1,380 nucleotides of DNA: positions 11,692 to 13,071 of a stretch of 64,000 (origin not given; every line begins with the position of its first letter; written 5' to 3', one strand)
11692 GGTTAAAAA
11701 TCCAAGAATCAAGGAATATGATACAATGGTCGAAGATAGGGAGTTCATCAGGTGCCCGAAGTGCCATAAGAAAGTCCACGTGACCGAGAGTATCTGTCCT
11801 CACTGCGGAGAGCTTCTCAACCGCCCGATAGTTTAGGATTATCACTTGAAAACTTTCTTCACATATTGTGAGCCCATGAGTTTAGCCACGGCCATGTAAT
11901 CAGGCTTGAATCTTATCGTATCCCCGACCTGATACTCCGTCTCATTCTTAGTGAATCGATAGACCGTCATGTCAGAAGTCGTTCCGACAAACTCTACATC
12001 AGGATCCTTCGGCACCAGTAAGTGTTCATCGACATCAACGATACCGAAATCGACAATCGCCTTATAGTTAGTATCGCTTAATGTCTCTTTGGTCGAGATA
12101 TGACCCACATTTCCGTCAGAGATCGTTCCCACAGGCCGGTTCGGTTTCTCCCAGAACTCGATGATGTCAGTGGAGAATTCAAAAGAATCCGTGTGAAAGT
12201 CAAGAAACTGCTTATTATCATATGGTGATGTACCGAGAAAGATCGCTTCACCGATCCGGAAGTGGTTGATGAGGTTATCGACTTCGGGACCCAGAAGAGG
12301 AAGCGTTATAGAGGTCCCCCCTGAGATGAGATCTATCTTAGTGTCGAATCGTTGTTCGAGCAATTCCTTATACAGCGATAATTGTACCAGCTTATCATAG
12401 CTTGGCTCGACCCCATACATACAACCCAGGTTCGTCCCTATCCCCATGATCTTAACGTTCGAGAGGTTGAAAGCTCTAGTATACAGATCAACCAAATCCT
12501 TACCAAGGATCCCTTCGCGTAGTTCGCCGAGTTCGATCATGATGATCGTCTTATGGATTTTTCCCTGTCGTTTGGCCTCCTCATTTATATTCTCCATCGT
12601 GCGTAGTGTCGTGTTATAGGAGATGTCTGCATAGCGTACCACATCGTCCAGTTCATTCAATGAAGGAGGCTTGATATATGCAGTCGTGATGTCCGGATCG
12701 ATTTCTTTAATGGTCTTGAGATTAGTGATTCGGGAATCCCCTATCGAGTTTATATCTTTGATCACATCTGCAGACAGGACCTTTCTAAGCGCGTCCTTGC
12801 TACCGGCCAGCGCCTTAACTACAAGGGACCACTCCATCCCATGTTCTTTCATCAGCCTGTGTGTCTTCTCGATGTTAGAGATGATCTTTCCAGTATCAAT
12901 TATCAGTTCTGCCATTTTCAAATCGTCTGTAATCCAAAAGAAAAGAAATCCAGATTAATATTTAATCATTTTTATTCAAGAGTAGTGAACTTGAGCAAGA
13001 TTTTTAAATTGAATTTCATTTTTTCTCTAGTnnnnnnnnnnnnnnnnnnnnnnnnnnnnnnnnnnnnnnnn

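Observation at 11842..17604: Amino-acid racemase, three ATP-grasp ligases and an LD-carboxypeptidase: candidate D-amino-acid peptide pathway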

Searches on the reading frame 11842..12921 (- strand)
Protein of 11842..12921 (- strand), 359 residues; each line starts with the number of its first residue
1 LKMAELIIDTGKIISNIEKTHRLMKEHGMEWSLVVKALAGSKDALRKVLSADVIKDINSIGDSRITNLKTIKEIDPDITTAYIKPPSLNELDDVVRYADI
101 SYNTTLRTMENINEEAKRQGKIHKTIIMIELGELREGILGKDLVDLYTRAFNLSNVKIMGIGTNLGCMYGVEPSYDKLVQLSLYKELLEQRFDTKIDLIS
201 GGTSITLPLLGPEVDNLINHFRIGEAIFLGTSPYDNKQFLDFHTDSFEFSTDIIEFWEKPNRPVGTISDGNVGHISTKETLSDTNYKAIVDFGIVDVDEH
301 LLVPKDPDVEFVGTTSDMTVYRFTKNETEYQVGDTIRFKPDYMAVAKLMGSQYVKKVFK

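Call 3: search_protein_families(library=pfam, proteins=[window:11842-12921:-], max_evalue=0.1)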
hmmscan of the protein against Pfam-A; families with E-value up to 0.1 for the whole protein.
window:11842-12921:- (359 aa): 2 families
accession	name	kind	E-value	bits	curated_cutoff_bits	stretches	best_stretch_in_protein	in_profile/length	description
PF01168.26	Ala_racemase_N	-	2e-13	51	24.1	1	8-230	1-218/220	Alanine racemase, N-terminal domain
PF00625.27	Guanylate_kin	-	0.046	13.8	25.2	1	25-119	65-157/182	Guanylate kinase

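Call 4: search_protein_families(library=ncbifam, proteins=[window:11842-12921:-], max_evalue=0.1)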
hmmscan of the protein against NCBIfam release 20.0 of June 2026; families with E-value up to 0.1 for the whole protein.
window:11842-12921:- (359 aa): 3 families
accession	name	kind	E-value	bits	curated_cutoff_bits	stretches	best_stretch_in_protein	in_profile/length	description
NF040742.1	racem_Orr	exception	1.4e-81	274.3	480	1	6-357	4-350/351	ornithine racemase Orr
NF011324.0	PRK14737.1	equivalog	0.0042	16.8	318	1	27-129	69-169/187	guanylate kinase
TIGR03263.1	guanyl_kin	equivalog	0.076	12.6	160.45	0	22-98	60-133/180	guanylate kinase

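Call 9: search_solved_structures(query=window:11842-12921:-, max_evalue=0.01)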
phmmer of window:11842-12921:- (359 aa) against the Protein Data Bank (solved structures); distinct sequences matched with E-value up to 0.01: 0.

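Call 46: find_homologous_proteins(query=window:11842-12921:-, max_evalue=1e-10)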
Query window:11842-12921:- (359 aa): 4041 proteins with E <= 1e-10 among 6775 candidates; the best 120 are listed.
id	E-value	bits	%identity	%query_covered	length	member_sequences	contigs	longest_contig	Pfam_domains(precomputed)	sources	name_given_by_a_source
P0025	2.8e-233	791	100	99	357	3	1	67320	PF01168.27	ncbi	ncbi:MAG: alanine racemase [Candidatus Woesearchaeota archaeon]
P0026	1.6e-150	519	66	99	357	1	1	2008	PF01168.27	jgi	jgi:predicted amino acid racemase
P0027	2.1e-134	466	58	99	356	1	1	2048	PF01168.27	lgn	-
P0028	5.4e-127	442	56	99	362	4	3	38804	PF01168.27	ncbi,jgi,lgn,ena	jgi:predicted amino acid racemase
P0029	2.1e-126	440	57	99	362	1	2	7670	PF01168.27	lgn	-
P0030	6.4e-125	435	55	99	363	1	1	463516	PF01168.27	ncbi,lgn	ncbi:MAG: alanine racemase [Bacteroidales bacterium]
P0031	1.1e-124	434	53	99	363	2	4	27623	PF01168.27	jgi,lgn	jgi:predicted amino acid racemase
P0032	2.5e-124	433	55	99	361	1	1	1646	PF01168.27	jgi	-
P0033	3.1e-124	433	56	99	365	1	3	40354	PF01168.27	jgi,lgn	jgi:predicted amino acid racemase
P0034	4.1e-124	432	56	99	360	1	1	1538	PF01168.27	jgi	jgi:predicted amino acid racemase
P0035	7.2e-124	431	54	99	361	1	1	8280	PF01168.27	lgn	-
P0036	2.0e-123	430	54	99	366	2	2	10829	PF01168.27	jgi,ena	-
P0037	2.5e-123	430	55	99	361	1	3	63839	PF01168.27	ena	-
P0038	5.8e-123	428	54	99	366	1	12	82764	PF01168.27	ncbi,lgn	-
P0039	1.1e-122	427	54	99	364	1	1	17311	PF01168.27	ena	-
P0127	1.3e-117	411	53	99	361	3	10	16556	PF01168.27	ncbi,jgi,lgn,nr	ncbi:MAG: hypothetical protein BV458_05800 [Thermoplasmata archaeon M9B2D]|nr:MAG: hypothetical prot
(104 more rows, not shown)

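Call 47: find_encoding_contigs(protein=P0028, flank=6000, max_places=3)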
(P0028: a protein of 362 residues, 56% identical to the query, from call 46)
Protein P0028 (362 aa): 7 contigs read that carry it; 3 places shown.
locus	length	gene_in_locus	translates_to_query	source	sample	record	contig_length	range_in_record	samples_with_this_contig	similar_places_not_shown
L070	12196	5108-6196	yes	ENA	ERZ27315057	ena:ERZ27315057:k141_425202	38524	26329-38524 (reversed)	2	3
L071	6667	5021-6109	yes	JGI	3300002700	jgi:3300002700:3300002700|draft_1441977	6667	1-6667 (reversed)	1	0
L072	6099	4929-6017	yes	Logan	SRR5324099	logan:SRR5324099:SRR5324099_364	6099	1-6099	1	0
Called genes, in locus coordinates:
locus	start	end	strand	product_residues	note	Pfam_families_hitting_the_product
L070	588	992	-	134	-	PF13279:4HBT_2, PF03061:4HBT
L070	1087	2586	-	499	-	PF00144:Beta-lactamase, PF18962:Por_Secre_tail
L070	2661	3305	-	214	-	-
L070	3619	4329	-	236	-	-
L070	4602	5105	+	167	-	PF00583:Acetyltransf_1, PF13673:Acetyltransf_10, PF13508:Acetyltransf_7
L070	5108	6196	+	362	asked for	PF01168:Ala_racemase_N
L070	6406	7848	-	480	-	PF02386:TrkH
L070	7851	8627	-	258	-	-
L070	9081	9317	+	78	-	-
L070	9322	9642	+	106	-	PF05016:ParE_toxin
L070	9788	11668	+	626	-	PF01642:MM_CoA_mutase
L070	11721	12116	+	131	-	PF13366:PDDEXK_3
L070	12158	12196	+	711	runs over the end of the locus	PF01642:MM_CoA_mutase, PF02310:B12-binding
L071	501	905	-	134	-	PF13279:4HBT_2, PF03061:4HBT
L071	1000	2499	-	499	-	PF00144:Beta-lactamase, PF18962:Por_Secre_tail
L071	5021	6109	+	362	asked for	PF01168:Ala_racemase_N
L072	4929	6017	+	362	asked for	PF01168:Ala_racemase_N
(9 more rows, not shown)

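Call 48: find_encoding_contigs(protein=P0029, flank=6000, max_places=2)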
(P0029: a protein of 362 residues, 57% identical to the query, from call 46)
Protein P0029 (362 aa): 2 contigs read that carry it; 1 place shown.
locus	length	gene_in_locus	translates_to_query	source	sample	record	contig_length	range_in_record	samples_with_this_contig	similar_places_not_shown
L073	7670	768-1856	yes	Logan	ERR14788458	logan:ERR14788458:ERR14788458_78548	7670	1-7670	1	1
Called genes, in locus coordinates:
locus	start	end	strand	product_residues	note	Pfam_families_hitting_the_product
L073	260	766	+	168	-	PF00583:Acetyltransf_1, PF13673:Acetyltransf_10, PF13508:Acetyltransf_7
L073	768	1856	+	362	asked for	PF01168:Ala_racemase_N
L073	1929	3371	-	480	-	PF02386:TrkH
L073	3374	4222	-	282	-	-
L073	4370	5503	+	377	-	PF00583:Acetyltransf_1 (faint)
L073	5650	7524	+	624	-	PF01642:MM_CoA_mutase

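Call 76: search_solved_structures(query=A7, max_evalue=0.01)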
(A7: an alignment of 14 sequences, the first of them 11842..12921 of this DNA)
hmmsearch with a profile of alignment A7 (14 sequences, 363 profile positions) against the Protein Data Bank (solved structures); distinct sequences matched with E-value up to 0.01: 0.

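Call 86: find_encoding_contigs(protein=P0026, flank=5000, max_places=3)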
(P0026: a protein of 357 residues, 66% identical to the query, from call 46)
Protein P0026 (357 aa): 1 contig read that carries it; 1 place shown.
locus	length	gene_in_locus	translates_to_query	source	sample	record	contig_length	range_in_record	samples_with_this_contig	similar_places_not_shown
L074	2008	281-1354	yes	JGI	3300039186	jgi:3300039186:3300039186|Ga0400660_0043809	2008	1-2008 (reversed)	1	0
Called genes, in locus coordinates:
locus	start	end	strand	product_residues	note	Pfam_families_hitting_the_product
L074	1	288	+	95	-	?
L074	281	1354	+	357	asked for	PF01168:Ala_racemase_N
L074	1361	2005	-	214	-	PF02655:ATP-grasp_3 (faint)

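Call 87: find_encoding_contigs(protein=P0027, flank=5000, max_places=3)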
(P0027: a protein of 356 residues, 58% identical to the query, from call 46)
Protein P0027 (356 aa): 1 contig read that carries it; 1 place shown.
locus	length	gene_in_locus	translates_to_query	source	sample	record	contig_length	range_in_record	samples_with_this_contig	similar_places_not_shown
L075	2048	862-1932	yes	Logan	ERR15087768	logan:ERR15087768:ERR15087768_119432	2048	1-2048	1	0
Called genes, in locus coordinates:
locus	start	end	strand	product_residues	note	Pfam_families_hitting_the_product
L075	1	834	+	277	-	?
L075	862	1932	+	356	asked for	PF01168:Ala_racemase_N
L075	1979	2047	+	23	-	?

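Call 89: search_protein_families(library=pfam, proteins=[L074:1-288:+, L075:1-834:+, L074:1361-2005:-], max_evalue=0.01)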
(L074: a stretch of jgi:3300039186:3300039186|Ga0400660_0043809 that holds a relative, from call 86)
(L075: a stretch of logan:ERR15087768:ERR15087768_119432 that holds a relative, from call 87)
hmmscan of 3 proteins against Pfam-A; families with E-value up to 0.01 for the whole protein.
L074:1-288:+ (95 aa): 6 families
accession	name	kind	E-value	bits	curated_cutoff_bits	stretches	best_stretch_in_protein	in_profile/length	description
PF13508.13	Acetyltransf_7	-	6.4e-14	52.5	27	1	3-83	4-83/84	Acetyltransferase (GNAT) domain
PF00583.31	Acetyltransf_1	-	3.7e-10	40.5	20.7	1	4-82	35-116/116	Acetyltransferase (GNAT) family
PF13673.13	Acetyltransf_10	-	3.4e-09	37.2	23.6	1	3-85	32-110/128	Acetyltransferase (GNAT) domain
PF08445.16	FR47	-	4.6e-07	30.2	22.1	1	32-88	23-83/86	FR47-like protein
PF13527.13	Acetyltransf_9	-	0.0015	19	25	1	4-83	43-125/127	Acetyltransferase (GNAT) domain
PF14542.12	Acetyltransf_CG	-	0.0032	18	30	1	31-60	25-54/80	GCN5-related N-acetyl-transferase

L075:1-834:+ (277 aa): 3 families
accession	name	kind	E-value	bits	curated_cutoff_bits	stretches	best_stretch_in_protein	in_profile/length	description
PF07478.18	Dala_Dala_lig_C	-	4.4e-24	85.6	24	1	59-268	1-203/204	D-ala D-ala ligase C-terminus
PF02655.19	ATP-grasp_3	-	0.0003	21.3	23.2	1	90-232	31-154/160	ATP-grasp domain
PF01071.24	GARS_A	-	0.0011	19.3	27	1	51-160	1-110/194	Phosphoribosylglycinamide synthetase, ATP-grasp (A) domain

L074:1361-2005:- (214 aa): 2 families
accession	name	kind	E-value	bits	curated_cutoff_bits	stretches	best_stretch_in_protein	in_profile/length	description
PF02655.19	ATP-grasp_3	-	1.2e-05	25.9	23.2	1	3-89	73-159/160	ATP-grasp domain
PF07478.18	Dala_Dala_lig_C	-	0.0098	15.8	24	0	41-85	133-174/204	D-ala D-ala ligase C-terminus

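Call 90: find_encoding_contigs(protein=P0127, flank=5000, max_places=2)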
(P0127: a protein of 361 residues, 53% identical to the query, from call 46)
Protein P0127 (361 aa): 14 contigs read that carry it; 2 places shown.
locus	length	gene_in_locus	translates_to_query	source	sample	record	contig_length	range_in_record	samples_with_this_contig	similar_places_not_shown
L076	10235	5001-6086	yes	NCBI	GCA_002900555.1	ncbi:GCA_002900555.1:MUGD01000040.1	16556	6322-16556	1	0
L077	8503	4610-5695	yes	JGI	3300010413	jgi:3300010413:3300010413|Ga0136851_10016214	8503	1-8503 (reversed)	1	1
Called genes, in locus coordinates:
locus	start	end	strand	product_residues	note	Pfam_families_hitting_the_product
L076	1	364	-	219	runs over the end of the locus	PF01351:RNase_HII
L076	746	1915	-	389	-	PF07690:MFS_1, PF12832:MFS_1_like (faint), PF07690:MFS_1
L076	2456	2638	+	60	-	-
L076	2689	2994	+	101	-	-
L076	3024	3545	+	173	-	PF00011:HSP20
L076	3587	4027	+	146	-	PF00582:Usp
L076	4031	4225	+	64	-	-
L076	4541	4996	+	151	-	PF00583:Acetyltransf_1, PF13673:Acetyltransf_10, PF13508:Acetyltransf_7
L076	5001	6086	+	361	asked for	PF01168:Ala_racemase_N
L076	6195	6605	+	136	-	PF00037:Fer4 (faint), PF12797:Fer4_2 (faint), PF12837:Fer4_6 (faint), PF13187:Fer4_9 (faint), PF13237:Fer4_10 (faint), PF13247:Fer4_11 (weak), PF25160:LdpA_Fe-S-bd (weak), PF12838:Fer4_7 (weak), +4 more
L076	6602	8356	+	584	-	PF02730:AFOR_N, PF01314:AFOR_C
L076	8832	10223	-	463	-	PF00496:SBP_bac_5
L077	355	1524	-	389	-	PF07690:MFS_1, PF12832:MFS_1_like (faint), PF07690:MFS_1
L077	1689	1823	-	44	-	-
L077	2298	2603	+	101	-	-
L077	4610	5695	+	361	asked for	PF01168:Ala_racemase_N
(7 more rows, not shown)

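Call 91: find_encoding_contigs(protein=P0033, flank=5000, max_places=2)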
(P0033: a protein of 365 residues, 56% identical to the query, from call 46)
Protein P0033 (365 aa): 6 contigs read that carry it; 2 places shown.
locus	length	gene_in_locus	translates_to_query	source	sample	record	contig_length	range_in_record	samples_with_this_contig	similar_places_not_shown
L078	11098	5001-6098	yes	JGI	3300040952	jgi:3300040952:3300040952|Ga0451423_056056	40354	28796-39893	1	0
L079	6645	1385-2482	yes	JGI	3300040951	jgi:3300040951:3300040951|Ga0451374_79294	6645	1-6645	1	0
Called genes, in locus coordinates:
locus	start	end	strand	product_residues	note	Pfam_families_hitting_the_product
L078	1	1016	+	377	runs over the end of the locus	PF13585:CHU_C (weak), PF13860:FlgD_ig, PF18962:Por_Secre_tail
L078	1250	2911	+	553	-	PF06739:SBBP (faint), PF13860:FlgD_ig (faint)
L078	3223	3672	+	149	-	-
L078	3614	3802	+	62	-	-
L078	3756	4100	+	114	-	-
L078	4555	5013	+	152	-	PF00583:Acetyltransf_1, PF13508:Acetyltransf_7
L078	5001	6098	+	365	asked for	PF01168:Ala_racemase_N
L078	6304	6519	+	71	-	-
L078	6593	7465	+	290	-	-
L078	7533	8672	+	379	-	PF01546:Peptidase_M20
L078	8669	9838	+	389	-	PF01168:Ala_racemase_N, PF00842:Ala_racemase_C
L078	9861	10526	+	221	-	PF07969:Amidohydro_3 (weak)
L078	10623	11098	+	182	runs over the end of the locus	PF00302:CAT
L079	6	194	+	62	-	-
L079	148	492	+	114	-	-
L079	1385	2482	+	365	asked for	PF01168:Ala_racemase_N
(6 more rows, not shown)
